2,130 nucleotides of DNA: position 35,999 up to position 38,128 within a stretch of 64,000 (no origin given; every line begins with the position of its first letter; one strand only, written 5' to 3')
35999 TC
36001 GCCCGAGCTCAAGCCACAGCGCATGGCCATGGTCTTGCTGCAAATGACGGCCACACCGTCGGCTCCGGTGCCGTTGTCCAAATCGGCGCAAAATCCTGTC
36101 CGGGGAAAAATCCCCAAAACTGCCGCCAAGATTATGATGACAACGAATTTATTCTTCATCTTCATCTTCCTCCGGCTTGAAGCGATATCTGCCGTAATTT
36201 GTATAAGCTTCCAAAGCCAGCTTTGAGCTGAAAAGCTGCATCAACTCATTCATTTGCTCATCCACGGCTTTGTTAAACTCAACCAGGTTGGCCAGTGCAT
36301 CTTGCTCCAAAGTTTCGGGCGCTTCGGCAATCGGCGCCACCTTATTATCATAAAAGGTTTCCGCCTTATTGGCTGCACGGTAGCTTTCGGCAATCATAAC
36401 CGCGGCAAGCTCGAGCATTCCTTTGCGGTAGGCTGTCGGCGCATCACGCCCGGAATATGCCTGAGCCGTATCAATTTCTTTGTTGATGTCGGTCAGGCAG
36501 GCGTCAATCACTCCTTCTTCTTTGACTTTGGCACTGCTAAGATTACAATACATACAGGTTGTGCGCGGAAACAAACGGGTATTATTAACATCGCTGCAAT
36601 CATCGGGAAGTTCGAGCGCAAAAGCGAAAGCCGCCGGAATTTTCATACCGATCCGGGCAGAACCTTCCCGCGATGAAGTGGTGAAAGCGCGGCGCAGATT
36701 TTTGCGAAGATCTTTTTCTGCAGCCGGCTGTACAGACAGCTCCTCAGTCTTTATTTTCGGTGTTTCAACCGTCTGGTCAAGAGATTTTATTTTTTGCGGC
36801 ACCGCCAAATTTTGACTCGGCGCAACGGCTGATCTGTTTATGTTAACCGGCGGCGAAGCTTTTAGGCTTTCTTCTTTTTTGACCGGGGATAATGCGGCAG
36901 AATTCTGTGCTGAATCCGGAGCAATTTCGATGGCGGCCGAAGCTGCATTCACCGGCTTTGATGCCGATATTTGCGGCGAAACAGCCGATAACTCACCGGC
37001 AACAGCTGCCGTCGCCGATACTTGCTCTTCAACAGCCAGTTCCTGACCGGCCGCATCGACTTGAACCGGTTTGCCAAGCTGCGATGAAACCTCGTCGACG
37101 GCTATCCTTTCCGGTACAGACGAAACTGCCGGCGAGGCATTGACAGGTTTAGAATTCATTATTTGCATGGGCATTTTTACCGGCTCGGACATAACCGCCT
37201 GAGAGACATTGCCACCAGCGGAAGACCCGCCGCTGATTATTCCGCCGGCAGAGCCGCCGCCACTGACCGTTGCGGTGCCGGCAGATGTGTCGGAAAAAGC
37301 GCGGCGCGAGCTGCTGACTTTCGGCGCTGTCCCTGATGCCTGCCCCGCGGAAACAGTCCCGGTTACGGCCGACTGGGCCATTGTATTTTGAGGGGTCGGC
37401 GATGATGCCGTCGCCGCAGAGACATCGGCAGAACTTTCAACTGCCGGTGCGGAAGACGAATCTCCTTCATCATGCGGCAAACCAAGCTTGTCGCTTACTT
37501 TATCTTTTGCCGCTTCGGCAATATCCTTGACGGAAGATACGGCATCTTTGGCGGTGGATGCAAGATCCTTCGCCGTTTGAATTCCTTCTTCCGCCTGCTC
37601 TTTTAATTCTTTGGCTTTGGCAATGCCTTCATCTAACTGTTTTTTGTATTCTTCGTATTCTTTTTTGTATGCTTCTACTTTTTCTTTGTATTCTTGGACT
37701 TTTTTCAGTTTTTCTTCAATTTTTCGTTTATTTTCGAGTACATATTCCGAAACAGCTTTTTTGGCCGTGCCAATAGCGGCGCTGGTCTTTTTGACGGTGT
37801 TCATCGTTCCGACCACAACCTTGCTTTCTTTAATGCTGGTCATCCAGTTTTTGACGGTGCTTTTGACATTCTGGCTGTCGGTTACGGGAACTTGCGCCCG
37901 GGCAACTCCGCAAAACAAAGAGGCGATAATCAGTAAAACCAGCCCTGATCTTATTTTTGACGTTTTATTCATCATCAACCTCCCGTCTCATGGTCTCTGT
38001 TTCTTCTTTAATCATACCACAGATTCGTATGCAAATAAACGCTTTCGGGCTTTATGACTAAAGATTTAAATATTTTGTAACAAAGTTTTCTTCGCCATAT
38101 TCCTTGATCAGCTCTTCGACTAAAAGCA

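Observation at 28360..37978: A block of six signal-peptide, mostly coiled-coil proteins occupies the VirB5/VirB6 slot between virB4 and virB8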

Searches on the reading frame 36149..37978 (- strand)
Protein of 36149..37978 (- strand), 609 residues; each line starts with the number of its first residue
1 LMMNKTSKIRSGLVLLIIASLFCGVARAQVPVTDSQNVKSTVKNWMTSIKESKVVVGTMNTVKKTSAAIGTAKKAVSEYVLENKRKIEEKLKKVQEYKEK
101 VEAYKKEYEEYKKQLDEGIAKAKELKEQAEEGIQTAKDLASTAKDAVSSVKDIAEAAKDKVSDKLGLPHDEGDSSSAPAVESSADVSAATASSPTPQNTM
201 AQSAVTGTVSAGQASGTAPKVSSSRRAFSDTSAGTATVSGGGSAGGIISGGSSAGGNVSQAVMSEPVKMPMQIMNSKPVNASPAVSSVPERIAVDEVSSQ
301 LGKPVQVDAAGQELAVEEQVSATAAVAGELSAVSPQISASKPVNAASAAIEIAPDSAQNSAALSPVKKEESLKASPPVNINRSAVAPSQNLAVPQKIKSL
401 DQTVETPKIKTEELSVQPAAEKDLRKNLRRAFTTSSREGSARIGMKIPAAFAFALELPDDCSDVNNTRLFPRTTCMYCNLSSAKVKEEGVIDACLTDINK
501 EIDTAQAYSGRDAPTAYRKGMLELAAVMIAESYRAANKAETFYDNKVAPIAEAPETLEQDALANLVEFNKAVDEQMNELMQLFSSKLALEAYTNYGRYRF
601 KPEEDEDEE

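Call 4: search_protein_families(library=pfam, proteins=[window:36149-37978:-], max_evalue=1)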
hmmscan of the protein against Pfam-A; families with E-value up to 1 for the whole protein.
window:36149-37978:- (609 aa): 16 families
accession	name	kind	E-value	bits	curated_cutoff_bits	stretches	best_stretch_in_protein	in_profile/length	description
PF06008.19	Laminin_I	-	0.00032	21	34.6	1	74-157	22-105/259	Laminin Domain I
PF04426.17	Bul1_C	-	0.0047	16.8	24.2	1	79-172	69-167/272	Bul1 C terminus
PF06785.16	UPF0242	-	0.0096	16.4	33.5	1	73-160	84-172/194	Uncharacterised protein family (UPF0242) N-terminus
PF16228.10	DUF4887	-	0.011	16.3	30.2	1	80-220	14-155/176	Domain of unknown function (DUF4887)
PF11896.14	GlgE_dom_N_S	-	0.02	15.7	25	1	92-166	75-147/179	Alpha-1,4-glucan:maltose-1-phosphate maltosyltransferase, domain N/S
PF20492.3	ERM_helical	-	0.025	15.1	40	1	82-161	34-113/120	Ezrin/radixin/moesin, alpha-helical domain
PF17109.10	Goodbye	-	0.045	14.6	24.8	1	76-156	16-95/120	fungal STAND N-terminal Goodbye domain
PF15665.10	FAM184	-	0.054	13.6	32.7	1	73-155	70-153/211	Family with sequence similarity 184, A and B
PF03732.24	Retrotrans_gag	-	0.063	13.9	24.1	1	81-128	42-90/97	Retrotransposon gag protein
PF06295.17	ZapG-like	-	0.063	13.8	33.5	1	85-130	17-62/123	Z-ring associated protein G-like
PF14968.11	CCDC84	-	0.068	13.3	25.3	1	92-220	105-206/330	Coiled coil protein 84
PF19745.5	FUT8_N_cat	-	0.22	10.7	27.6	1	13-158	16-163/499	Alpha-(1,6)-fucosyltransferase N- and catalytic domains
PF11727.13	ISG65-75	-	0.27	10.8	25.1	1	70-171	49-147/281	Invariant surface glycoprotein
PF05778.17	Apo-CIII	-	0.29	11.2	34.1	0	140-165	19-46/69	Apolipoprotein CIII (Apo-CIII)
PF06103.16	DUF948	-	0.65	10.7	37.2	1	92-153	26-87/89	Bacterial protein of unknown function (DUF948)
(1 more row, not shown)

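Call 30: find_homologous_proteins(query=window:36149-37972:-, max_evalue=0.001)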
Query window:36149-37972:- (607 aa): 38 proteins with E <= 0.001 among 8000 candidates.
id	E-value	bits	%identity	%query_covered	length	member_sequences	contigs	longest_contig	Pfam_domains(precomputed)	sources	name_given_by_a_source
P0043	0.0e+0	1238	99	100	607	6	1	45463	-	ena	-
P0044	2.6e-165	569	68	36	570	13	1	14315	-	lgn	-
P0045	1.4e-164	567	68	36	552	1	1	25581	-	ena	-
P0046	7.7e-164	565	53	99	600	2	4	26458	-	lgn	-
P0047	7.9e-163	561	54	99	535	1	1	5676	-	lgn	-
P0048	3.5e-162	559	51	99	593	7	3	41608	-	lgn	-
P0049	6.6e-162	558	53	99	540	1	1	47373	-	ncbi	-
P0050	9.2e-162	558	52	100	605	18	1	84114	-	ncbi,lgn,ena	-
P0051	5.2e-161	555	54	100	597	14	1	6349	-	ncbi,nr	ncbi:MAG: hypothetical protein IJW72_07330 [Alphaproteobacteria bacterium]|nr:hypothetical protein [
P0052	4.0e-160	552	52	100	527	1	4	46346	-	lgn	-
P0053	8.3e-158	545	52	100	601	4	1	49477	-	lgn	-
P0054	1.3e-157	544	53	100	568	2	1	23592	-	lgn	-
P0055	9.0e-88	314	43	47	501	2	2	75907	-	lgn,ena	-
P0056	2.2e-84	302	42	30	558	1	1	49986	-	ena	-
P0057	3.0e-82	295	43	30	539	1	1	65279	-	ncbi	-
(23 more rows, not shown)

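Call 40: predict_structure(alignment_id=A3)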
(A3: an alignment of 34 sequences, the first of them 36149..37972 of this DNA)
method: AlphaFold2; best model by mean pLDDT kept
length: 607 residues; sequences in the alignment: 34
mean_pLDDT: 48.3   pTM: 0.27
mean pLDDT of the five models: 48.3, 47.6, 47.4, 46.7, 41.0
residues with pLDDT >= 90: 0; 70-90: 115; 50-70: 148; < 50: 344
segments of 3 or more residues with pLDDT < 50: 22-37, 49-57, 152-154, 159-175, 177-301, 303-339, 341-351, 353-362, 364-374, 376-384, 386-456, 597-607
pLDDT, mean of each block of 10 residues (from residue 1): 57 60 42 47 50 49 50 56 65 73 79 76 69 61 53 48 38 34 31 33 28 32 36 29 30 28 31 29 31 35 35 33 30 33 28 32 35 36 36 33 31 31 34 35 35 50 69 77 77 76 57 75 74 72 63 56 72 77 75 56 44
secondary structure, 60 per line:
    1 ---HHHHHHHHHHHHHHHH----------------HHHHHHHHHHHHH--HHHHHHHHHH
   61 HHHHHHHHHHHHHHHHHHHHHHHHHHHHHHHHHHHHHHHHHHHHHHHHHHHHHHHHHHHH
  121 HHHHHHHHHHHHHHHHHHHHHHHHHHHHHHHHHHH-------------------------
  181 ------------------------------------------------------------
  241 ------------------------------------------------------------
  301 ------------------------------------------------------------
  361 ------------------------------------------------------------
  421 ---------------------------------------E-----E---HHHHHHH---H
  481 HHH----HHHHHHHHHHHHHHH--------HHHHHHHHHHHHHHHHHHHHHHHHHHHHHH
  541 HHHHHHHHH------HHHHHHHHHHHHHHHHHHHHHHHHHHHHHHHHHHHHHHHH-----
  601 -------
elements in order: H4-19 H36-48 H51-155 H470-476 H480-483 H488-502 H511-549 H556-595

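Call 43: fold_search(model_id=the predicted structure, library=pdb)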
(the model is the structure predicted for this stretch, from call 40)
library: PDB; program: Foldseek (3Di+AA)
matches with E <= 10: 410; with E <= 0.001: 0
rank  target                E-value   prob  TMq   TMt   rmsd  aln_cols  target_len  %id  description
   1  7w1m_A                3.9e-01  0.33  0.09  0.13  12.7       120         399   18  Cryo-EM structure of human cohesin-CTCF-DNA complex (released 2023-05-31)
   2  9ijj_d                4.2e-01  0.25  0.09  0.10  12.8       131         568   10  In situ structure of the central apparatus in mouse sperm axoneme. (released 2025-06-04)
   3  8inl                  6.6e-01  0.80  0.13  0.12  17.1       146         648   11  LSD1 in complex with S2172 (released 2024-03-13)
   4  6qb5_B                6.6e-01  0.33  0.11  0.18   7.8       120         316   17  Crystal structure of the N-terminal region of human cohesin subunit STAG1 (released 2019-02-06)
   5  2xhe_B                7.5e-01  0.47  0.13  0.30   8.4       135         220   18  Crystal structure of the Unc18-syntaxin 1 complex from Monosiga brevicollis (released 2011-06-29)
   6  5m4y_A                7.5e-01  0.28  0.12  0.30  10.8       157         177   13  Crystal structure of the Sec3/Sso2 complex at 2.20 angstrom resolution (released 2017-02-08)
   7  6b87_C                7.9e-01  0.94  0.13  0.69   3.9       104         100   13  Crystal structure of transmembrane protein TMHC2_E (released 2018-03-14)
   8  8fbk                  7.9e-01  0.47  0.13  0.29   6.4       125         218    4  Improving the secretion of designed protein assemblies through negative design of cryptic transmembrane domains (released 2023-03-22)
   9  9cpc_3Q               8.4e-01  0.80  0.13  0.52   5.7       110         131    9  Atomic model of porcine brain ventricles cilia doublet microtubule (48-nm periodicity) (released 2024-10-23)
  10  8vlw_A                9.4e-01  0.38  0.11  0.26  10.4       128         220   14  TolQ-TolR inner membrane protein complex from Acinetobacter baumannii (released 2025-01-15)
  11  8auw_A                9.4e-01  0.13  0.08  0.02  27.4       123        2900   14  Cryo-EM structure of human BIRC6 in complex with SMAC. (released 2023-02-15)
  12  9cpb_6D               1.0e+00  0.75  0.13  0.54   5.7       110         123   10  Atomic model of bovine Fallopian tube cilia doublet microtubule (48-nm periodicity) (released 2024-10-30)
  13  6h2e_Q                1.1e+00  0.28  0.12  0.24  18.9       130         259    8  Structure of the soluble AhlC of the tripartite alpha-pore forming toxin, AHL, from Aeromonas hydrophila. (released 2019-07-10)
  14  8vlw_B                1.1e+00  0.25  0.10  0.25  11.8       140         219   14  TolQ-TolR inner membrane protein complex from Acinetobacter baumannii (released 2025-01-15)
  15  8cwy_A                1.1e+00  0.63  0.14  0.18   6.8       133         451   10  Accurate computational design of genetically encoded 3D protein crystals (released 2023-11-01)
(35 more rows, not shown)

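Call 46: search_protein_families(library=pfam, alignment_id=A4, max_evalue=0.1)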
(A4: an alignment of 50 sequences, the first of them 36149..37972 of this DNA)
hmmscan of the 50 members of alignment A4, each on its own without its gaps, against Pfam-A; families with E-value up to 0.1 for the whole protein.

A. member 1, window:36149-37972:- (607 aa): 11 families
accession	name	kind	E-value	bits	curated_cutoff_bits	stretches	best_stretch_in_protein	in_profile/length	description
PF06008.19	Laminin_I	-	0.00031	21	34.6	1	72-155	22-105/259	Laminin Domain I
PF04426.17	Bul1_C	-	0.0047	16.8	24.2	1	77-170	69-167/272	Bul1 C terminus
PF06785.16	UPF0242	-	0.0096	16.4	33.5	1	71-158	84-172/194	Uncharacterised protein family (UPF0242) N-terminus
PF16228.10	DUF4887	-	0.011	16.3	30.2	1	78-218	14-155/176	Domain of unknown function (DUF4887)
PF11896.14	GlgE_dom_N_S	-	0.02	15.7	25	1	90-164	75-147/179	Alpha-1,4-glucan:maltose-1-phosphate maltosyltransferase, domain N/S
PF20492.3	ERM_helical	-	0.025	15.1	40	1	80-159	34-113/120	Ezrin/radixin/moesin, alpha-helical domain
PF17109.10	Goodbye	-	0.045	14.6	24.8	0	74-154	16-95/120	fungal STAND N-terminal Goodbye domain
PF15665.10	FAM184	-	0.053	13.6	32.7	0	71-153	70-153/211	Family with sequence similarity 184, A and B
PF03732.24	Retrotrans_gag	-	0.063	13.9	24.1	0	79-126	42-90/97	Retrotransposon gag protein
PF06295.17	ZapG-like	-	0.063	13.8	33.5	0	83-128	17-62/123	Z-ring associated protein G-like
PF14968.11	CCDC84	-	0.067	13.3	25.3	0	90-218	105-206/330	Coiled coil protein 84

B. families by the number of members that match (of 50 scanned): 132 families (the first 25 are shown)
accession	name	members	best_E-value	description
PF06785.16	UPF0242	10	5.9e-05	Uncharacterised protein family (UPF0242) N-terminus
PF11839.13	Alanine_zipper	8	0.00024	Alanine-zipper, major outer membrane lipoprotein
PF07889.17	DUF1664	8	0.00055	Protein of unknown function (DUF1664)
PF07926.17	TPR_MLP1_2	8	0.00075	TPR/MLP1/MLP2-like protein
PF11727.13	ISG65-75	7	0.00015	Invariant surface glycoprotein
PF13851.11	GAS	7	0.00018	Growth-arrest specific micro-tubule binding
PF20492.3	ERM_helical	6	9.5e-05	Ezrin/radixin/moesin, alpha-helical domain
PF23067.1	MG280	6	0.00025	Uncharacterised protein MG280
PF06008.19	Laminin_I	5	0.00031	Laminin Domain I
PF21007.2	FBF1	4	6.4e-07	Fas-binding factor 1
PF02601.20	Exonuc_VII_L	4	0.00045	Exonuclease VII, large subunit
PF18595.6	Nuf2_DHR10-like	4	0.0011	Nuf2, DHR10-like domain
PF13605.11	DUF4141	4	0.0024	Domain of unknown function (DUF4141)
PF19745.5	FUT8_N_cat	4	0.01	Alpha-(1,6)-fucosyltransferase N- and catalytic domains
PF21725.3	T7SS_signal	3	0.00019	Putative T7SS secretion signal domain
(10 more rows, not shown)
